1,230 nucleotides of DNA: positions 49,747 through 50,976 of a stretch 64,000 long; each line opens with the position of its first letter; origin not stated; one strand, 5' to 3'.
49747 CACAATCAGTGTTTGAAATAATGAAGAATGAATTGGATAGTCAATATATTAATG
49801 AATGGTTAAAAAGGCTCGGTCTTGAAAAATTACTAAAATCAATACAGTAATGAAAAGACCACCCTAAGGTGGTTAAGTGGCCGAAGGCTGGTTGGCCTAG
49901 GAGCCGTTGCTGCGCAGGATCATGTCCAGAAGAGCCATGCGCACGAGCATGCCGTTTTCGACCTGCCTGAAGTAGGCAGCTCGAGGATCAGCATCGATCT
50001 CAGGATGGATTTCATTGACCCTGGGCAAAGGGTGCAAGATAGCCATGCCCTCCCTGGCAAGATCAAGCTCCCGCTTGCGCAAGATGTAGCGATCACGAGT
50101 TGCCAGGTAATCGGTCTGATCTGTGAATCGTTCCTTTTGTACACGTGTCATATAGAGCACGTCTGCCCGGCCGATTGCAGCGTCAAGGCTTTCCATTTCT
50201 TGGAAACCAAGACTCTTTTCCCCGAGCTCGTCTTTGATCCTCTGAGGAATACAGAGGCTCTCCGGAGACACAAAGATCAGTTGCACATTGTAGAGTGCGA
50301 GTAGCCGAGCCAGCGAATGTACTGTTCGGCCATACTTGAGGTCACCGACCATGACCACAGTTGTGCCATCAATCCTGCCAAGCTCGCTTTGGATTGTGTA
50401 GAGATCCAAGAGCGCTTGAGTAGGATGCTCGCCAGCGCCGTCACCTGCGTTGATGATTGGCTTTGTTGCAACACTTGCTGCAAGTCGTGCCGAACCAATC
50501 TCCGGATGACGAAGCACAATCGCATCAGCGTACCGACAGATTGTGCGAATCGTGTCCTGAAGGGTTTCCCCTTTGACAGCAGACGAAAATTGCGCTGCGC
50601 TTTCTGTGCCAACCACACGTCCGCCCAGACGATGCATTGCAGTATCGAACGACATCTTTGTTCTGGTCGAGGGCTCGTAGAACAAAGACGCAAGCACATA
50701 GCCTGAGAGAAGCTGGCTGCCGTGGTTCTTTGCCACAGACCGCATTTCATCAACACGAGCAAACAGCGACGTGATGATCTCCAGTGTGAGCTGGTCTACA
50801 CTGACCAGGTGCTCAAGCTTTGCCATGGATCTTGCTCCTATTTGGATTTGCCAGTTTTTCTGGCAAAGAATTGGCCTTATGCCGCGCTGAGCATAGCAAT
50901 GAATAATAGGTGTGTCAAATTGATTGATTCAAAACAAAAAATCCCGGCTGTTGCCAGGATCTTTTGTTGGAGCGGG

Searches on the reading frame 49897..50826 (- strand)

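Call 10: search_protein_families(library=pfam, proteins=[window:49897-50826:-], max_evalue=0.1)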
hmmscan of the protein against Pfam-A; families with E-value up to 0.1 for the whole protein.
window:49897-50826:- (309 aa): 2 families
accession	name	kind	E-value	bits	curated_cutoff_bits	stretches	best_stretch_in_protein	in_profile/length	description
PF02729.26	OTCace_N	-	1.5e-44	152.1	29.9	1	6-146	2-147/148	Aspartate/ornithine carbamoyltransferase, carbamoyl-P binding domain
PF00185.30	OTCace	-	2e-28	99.9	29.4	1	153-302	1-156/157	Aspartate/ornithine carbamoyltransferase, Asp/Orn binding domain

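Call 11: search_protein_families(library=phrogs, proteins=[window:49897-50826:-], max_evalue=0.1)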
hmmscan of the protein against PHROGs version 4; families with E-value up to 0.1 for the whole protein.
window:49897-50826:- (309 aa): 2 families
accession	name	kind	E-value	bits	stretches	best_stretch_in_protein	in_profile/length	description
phrog_37670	-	unknown function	2.6e-32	113.1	1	7-308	10-342/344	-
phrog_38767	-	unknown function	0.05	14.7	0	110-131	28-49/60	-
